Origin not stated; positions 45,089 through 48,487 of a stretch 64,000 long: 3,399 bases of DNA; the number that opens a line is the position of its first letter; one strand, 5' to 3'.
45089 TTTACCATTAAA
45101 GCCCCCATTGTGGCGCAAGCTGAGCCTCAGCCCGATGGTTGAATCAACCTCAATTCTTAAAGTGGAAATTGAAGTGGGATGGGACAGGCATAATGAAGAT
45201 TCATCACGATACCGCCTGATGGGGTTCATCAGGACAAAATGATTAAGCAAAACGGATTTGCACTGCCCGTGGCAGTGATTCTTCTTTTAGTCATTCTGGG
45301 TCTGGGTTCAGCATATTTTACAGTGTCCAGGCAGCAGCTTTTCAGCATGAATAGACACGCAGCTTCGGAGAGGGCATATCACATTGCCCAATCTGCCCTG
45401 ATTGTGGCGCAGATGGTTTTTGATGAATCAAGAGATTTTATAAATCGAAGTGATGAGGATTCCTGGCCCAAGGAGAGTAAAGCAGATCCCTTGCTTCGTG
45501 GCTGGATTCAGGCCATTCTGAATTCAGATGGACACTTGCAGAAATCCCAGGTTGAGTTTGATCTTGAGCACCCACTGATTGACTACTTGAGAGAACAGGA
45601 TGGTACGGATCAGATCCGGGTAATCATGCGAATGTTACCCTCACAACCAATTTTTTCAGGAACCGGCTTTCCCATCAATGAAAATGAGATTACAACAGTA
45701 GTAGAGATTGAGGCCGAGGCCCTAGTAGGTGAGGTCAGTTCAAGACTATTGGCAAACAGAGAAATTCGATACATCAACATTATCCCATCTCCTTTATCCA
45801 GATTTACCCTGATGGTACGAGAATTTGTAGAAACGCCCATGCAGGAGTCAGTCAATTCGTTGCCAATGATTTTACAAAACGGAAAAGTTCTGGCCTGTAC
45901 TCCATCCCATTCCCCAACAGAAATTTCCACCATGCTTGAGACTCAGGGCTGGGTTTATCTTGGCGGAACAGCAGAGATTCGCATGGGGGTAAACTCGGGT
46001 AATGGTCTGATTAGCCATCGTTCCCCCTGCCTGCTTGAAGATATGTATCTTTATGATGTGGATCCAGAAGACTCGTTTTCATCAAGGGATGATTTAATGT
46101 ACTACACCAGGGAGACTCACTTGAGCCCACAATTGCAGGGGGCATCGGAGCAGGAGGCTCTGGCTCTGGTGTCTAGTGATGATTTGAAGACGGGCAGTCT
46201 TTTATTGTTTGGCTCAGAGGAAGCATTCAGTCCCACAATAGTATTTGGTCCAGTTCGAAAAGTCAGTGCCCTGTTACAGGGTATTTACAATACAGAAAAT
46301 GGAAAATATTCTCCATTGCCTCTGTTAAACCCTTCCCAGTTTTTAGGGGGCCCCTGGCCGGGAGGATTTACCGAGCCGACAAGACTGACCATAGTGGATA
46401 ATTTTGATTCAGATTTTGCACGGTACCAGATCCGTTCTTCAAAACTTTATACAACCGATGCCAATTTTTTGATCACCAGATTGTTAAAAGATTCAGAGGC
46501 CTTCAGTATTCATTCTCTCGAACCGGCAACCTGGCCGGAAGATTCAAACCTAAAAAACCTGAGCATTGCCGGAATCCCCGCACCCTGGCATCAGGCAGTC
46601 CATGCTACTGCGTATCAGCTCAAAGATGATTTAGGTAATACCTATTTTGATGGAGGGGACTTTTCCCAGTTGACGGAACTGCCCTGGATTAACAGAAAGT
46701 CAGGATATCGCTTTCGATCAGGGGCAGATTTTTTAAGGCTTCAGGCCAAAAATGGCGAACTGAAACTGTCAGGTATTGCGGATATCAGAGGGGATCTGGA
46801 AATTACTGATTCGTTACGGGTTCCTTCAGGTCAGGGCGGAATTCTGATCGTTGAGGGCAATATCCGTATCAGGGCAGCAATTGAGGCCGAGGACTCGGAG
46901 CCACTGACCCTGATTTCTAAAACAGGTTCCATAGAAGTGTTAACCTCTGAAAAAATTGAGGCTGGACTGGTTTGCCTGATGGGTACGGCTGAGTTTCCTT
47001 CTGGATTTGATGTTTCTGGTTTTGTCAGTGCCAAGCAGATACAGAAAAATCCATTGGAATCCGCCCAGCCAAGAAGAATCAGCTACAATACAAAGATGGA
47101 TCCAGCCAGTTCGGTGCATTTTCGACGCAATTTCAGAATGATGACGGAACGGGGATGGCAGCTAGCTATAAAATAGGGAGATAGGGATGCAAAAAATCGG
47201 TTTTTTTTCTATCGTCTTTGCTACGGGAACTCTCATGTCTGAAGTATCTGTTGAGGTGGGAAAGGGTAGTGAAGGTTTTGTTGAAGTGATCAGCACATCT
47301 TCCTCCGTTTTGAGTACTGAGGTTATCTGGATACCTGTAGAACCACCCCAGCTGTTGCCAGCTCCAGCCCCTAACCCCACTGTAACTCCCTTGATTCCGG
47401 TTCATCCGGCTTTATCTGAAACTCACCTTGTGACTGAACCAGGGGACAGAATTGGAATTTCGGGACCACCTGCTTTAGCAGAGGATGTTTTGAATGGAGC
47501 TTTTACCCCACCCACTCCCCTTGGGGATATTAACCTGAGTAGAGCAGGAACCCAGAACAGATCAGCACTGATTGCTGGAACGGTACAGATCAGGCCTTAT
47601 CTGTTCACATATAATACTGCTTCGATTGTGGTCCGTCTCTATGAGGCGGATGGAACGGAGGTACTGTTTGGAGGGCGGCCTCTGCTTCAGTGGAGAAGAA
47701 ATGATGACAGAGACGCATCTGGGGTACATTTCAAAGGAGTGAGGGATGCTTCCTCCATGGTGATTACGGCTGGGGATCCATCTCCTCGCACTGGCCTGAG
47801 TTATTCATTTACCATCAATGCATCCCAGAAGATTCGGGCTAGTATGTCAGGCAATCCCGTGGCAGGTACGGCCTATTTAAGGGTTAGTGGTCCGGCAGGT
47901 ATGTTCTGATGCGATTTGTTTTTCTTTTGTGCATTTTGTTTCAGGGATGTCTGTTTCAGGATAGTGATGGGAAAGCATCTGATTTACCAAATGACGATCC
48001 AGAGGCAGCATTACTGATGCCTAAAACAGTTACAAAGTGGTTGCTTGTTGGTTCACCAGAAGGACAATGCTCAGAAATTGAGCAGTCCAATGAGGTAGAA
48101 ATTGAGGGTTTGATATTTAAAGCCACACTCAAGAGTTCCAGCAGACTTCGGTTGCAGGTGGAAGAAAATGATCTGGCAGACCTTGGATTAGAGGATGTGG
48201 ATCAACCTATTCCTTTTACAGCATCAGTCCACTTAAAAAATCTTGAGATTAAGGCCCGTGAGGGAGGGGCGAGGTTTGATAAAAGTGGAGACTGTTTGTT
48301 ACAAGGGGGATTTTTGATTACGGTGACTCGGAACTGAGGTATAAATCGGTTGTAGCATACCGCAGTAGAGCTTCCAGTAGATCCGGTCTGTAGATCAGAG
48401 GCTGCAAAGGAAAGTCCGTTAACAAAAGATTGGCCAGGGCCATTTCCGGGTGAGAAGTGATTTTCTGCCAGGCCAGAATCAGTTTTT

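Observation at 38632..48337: Type-IV-filament-like locus with no platform protein or secretin, interleaved with unprecedented partner proteins (main candidate for an undescribed system)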

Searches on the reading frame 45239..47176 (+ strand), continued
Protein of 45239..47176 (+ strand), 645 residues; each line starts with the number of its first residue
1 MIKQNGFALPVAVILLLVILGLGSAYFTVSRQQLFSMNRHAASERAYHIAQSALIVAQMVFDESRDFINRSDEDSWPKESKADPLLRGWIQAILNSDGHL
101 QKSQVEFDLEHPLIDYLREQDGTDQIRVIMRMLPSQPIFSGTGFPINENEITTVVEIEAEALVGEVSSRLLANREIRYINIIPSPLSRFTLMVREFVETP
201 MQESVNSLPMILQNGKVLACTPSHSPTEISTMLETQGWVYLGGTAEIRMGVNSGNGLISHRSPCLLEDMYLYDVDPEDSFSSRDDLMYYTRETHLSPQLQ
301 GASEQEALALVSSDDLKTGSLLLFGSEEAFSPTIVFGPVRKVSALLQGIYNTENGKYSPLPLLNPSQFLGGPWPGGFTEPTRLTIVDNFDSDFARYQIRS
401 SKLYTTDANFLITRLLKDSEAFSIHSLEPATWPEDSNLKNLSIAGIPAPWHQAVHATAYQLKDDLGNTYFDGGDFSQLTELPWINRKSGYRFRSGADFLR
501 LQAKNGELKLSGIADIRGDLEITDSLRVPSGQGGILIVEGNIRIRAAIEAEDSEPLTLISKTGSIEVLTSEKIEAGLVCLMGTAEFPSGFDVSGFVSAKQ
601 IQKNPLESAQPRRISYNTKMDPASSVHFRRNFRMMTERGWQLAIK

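Call 80: find_encoding_contigs(protein=P0131, flank=10000, max_places=2)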
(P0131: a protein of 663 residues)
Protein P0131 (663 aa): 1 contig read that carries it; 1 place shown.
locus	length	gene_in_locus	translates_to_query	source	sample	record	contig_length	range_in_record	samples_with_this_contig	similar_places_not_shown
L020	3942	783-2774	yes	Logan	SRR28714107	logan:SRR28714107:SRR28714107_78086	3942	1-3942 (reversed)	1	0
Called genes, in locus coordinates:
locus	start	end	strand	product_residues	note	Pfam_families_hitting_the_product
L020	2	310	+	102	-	?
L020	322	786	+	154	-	-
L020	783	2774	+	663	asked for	-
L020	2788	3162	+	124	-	-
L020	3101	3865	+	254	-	-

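Call 81: list_cluster_members(proteins=[P0124, P0125, P0131, P0137, P0143, P0161, P0180, P0186, P0190, P0194])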
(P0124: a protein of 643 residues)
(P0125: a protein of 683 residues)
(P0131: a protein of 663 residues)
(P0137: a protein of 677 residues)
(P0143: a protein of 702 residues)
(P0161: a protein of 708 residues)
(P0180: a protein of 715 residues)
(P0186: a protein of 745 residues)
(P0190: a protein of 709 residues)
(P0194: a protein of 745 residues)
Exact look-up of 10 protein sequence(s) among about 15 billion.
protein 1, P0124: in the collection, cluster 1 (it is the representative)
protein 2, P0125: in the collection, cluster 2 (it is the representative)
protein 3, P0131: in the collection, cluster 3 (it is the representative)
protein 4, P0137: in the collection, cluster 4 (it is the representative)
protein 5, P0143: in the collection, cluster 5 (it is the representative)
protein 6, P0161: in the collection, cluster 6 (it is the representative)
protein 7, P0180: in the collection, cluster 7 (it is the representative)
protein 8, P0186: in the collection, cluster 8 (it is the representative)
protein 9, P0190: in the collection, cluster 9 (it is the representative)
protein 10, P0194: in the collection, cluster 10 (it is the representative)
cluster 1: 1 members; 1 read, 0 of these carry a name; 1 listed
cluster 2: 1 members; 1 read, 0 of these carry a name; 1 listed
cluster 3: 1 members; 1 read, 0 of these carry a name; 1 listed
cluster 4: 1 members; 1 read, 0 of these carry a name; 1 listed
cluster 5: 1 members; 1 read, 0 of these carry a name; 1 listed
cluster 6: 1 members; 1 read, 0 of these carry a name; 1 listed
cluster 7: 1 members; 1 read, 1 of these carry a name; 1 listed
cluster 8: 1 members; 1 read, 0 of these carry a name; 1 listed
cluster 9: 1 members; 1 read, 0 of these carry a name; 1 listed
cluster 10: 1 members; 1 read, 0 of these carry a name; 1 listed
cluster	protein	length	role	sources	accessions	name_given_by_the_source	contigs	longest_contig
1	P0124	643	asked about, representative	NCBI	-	-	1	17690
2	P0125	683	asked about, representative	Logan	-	-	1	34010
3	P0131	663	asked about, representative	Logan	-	-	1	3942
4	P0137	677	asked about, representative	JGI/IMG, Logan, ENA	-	-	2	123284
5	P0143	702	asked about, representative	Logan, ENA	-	-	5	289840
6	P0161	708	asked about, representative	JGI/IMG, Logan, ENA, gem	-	-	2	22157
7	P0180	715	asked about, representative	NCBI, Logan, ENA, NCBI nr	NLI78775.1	MAG: hypothetical protein GX442_20335 [Candidatus Riflebacteria bacterium] | hypothetical protein [Candidatus Riflebacteria bacterium]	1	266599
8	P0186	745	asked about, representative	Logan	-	-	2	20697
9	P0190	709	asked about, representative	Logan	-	-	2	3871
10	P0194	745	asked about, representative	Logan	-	-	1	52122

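Call 82: find_encoding_contigs(protein=P0143, flank=10000, max_places=1)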
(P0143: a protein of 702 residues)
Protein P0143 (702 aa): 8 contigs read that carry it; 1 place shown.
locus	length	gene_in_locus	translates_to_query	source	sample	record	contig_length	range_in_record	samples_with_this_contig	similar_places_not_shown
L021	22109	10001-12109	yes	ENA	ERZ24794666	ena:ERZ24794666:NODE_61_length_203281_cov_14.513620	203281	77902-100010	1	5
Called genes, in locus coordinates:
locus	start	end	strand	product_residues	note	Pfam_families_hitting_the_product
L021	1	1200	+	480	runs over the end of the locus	-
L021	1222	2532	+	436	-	-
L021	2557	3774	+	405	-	PF00657:Lipase_GDSL (faint), PF13472:Lipase_GDSL_2 (weak)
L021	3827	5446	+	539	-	-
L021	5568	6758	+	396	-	PF00135:COesterase, PF20434:BD-FAE, PF07859:Abhydrolase_3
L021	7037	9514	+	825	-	-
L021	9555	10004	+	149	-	-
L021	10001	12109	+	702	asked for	-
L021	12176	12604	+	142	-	-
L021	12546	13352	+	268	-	-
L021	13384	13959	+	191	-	-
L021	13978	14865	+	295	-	PF03547:Mem_trans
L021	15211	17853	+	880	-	PF03130:HEAT_PBS (faint), PF24714:TOR1L1_N (faint), PF02985:HEAT (faint), PF13513:HEAT_EZ (faint), PF00514:Arm (faint), PF13646:HEAT_2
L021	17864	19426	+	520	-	PF01636:APH, PF01633:Choline_kinase (faint), PF02958:EcKL (faint)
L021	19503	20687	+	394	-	PF02743:dCache_1, PF00672:HAMP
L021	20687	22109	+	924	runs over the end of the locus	PF07690:MFS_1 (weak), PF13646:HEAT_2 (weak)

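Call 104: find_related_loci(query=A9, collection=metagenome_contigs, flank=10000)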
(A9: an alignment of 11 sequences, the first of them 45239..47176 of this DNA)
Query A9 (645 aa) in metagenome_contigs; peptide patterns used: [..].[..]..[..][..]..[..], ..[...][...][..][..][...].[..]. (x = any residue, [..] = any of these).
463 stretches matched a pattern; 21 encode a relative of the query (tblastn E <= 1e-3); 21 distinct loci.
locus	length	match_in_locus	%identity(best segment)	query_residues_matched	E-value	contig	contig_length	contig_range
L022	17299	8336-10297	30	1-638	9e-84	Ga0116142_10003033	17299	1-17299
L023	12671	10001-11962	30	1-638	9e-84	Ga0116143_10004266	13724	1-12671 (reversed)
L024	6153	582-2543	31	1-638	2e-81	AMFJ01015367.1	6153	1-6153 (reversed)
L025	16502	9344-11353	29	3-641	8e-77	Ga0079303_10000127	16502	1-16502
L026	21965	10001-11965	31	1-639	2e-76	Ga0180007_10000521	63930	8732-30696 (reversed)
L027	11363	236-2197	30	1-638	4e-76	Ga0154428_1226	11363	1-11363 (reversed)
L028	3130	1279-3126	30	1-599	2e-76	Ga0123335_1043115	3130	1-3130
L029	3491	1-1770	29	68-639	1e-71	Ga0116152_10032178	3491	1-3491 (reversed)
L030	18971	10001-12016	29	2-645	1e-65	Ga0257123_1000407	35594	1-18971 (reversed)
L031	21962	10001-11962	29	1-637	3e-80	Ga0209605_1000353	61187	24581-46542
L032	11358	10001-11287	30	3-403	9e-58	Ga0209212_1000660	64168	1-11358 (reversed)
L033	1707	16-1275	33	223-638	6e-60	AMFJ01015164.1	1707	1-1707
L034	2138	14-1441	28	174-638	4e-55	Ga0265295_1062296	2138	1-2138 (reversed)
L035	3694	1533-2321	32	387-641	2e-34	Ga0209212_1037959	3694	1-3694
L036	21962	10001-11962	29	1-637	3e-80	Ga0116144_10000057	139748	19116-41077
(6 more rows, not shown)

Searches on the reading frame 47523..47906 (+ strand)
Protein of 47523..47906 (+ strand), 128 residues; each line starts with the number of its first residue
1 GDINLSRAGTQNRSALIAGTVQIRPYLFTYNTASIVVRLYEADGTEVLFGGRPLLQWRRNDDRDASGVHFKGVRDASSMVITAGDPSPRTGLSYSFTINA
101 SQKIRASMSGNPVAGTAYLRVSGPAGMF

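Call 86: search_solved_structures(query=A7, max_evalue=10)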
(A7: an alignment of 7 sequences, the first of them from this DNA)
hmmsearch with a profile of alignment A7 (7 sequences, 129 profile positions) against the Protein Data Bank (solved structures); distinct sequences matched with E-value up to 10: 0.

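Call 87: search_protein_families(library=pfam, alignment_id=A7, max_evalue=1)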
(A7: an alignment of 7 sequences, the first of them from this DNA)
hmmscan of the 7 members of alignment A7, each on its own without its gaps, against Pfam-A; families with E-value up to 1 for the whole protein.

A. member 1, seq(128 aa): 0 families

B. families by the number of members that match (of 7 scanned): 3 families
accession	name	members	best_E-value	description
PF09292.15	Neil1-DNA_bind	1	0.065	Endonuclease VIII-like 1, DNA bind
PF04151.21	PPC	1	0.072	Bacterial pre-peptidase C-terminal domain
PF11677.13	DUF3273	1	0.22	Protein of unknown function (DUF3273)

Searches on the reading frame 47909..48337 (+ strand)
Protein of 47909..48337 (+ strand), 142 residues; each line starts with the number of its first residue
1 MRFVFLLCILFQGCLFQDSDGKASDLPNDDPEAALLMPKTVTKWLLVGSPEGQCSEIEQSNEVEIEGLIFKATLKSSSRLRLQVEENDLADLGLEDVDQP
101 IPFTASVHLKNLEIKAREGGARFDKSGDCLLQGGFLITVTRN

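Call 6: search_protein_families(library=pfam, proteins=[window:47909-48337:+], max_evalue=0.01)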
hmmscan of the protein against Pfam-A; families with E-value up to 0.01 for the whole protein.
window:47909-48337:+ (142 aa): 0 families

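Call 24: search_protein_families(library=ncbifam, proteins=[window:47909-48337:+], max_evalue=0.1)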
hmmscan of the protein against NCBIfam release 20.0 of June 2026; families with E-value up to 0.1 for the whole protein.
window:47909-48337:+ (142 aa): 0 families

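Call 50: search_protein_families(library=phrogs, proteins=[window:47909-48337:+], max_evalue=0.01)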
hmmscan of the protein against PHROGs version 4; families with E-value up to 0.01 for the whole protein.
window:47909-48337:+ (142 aa): 0 families
